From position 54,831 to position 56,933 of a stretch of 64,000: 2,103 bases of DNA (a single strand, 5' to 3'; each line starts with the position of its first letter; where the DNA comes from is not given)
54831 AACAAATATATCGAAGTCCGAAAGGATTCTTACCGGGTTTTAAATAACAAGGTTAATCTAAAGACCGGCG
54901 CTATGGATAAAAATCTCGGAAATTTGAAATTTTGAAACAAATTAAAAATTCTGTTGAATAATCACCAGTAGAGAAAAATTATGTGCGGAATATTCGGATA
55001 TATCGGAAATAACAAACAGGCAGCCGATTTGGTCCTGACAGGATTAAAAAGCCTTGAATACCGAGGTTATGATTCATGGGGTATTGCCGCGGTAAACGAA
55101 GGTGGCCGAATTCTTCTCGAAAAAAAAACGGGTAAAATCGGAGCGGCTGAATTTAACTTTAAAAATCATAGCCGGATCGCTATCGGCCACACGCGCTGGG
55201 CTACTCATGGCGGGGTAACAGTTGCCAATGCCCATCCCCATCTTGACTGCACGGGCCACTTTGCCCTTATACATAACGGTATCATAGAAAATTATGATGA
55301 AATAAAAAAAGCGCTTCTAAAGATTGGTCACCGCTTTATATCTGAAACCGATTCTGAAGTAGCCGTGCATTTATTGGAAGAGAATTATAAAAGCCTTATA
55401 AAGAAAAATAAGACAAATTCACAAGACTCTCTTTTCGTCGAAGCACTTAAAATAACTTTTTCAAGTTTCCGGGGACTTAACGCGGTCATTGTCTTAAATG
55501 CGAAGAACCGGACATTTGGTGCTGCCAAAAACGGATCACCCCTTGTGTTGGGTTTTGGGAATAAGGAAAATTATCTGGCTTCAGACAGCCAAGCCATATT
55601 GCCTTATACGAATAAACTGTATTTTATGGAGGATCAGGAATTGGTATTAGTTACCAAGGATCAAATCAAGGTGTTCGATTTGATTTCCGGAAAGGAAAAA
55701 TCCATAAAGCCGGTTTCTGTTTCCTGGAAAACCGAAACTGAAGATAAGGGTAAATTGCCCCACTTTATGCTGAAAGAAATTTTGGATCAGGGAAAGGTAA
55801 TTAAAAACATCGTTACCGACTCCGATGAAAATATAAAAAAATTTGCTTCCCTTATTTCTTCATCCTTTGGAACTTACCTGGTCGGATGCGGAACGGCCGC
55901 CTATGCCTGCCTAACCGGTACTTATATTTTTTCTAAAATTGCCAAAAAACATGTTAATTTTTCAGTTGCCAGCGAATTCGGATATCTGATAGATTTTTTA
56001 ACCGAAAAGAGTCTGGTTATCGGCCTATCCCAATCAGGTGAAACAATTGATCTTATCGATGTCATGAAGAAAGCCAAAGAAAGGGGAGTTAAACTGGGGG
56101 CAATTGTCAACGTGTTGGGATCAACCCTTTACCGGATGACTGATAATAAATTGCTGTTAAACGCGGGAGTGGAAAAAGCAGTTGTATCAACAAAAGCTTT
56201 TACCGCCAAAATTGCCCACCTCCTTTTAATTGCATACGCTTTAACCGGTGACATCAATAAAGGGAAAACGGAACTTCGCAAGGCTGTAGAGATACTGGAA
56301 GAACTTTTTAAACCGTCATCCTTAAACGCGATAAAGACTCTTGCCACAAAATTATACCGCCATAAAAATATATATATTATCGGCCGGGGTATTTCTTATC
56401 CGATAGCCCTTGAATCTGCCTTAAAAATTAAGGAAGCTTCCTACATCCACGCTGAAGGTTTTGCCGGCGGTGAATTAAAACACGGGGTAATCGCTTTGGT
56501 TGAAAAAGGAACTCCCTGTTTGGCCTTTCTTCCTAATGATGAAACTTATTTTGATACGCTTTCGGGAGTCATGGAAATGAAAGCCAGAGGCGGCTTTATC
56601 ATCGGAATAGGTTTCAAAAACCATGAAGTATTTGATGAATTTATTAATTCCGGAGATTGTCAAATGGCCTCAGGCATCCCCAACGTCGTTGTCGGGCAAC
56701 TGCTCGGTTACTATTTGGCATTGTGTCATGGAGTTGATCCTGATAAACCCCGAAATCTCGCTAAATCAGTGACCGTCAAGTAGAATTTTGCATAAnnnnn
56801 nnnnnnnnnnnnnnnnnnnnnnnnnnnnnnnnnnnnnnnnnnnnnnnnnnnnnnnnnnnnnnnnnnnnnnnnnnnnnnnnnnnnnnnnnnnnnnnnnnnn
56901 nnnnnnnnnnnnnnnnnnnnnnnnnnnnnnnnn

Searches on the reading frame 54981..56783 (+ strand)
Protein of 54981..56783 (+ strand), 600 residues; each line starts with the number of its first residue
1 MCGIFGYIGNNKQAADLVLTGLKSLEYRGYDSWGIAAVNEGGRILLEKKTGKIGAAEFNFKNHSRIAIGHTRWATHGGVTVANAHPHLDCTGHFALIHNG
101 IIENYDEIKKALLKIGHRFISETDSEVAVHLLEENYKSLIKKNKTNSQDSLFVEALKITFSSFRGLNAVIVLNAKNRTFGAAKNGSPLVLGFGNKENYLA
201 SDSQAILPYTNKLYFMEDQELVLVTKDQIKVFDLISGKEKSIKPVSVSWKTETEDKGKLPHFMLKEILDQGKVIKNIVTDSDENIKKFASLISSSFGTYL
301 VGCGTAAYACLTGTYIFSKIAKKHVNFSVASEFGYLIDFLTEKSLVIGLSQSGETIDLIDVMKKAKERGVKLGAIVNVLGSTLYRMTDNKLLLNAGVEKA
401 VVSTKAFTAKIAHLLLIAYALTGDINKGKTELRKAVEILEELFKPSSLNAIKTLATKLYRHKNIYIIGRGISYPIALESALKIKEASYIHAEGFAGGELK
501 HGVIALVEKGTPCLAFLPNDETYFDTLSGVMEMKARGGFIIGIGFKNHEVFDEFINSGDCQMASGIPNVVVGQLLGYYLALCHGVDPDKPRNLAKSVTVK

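Call 33: search_protein_families(library=pfam, proteins=[window:54981-56783:+], max_evalue=1)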
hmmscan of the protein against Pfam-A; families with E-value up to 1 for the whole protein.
window:54981-56783:+ (600 aa): 7 families
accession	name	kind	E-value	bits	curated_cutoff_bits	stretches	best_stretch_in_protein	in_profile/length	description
PF01380.27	SIS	-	1.6e-42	144.9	25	2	299-417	9-128/131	SIS domain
PF13522.11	GATase_6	-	3.5e-14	53.4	27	1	63-134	9-79/130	Glutamine amidotransferase domain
PF13537.11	GATase_7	-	8.2e-11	42.4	25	1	83-207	12-122/123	Glutamine amidotransferase domain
PF13230.11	GATase_4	-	1.2e-07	31.4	23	1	1-139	1-145/272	Glutamine amidotransferases class-II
PF10432.14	bact-PGI_C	-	0.00069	20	24.5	1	449-589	3-140/151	Bacterial phospho-glucose isomerase C-terminal SIS domain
PF13580.11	SIS_2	-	0.0063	17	27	1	341-375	102-136/138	SIS domain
PF09357.15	RteC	-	0.088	12.9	25.3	1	400-446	134-182/219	RteC protein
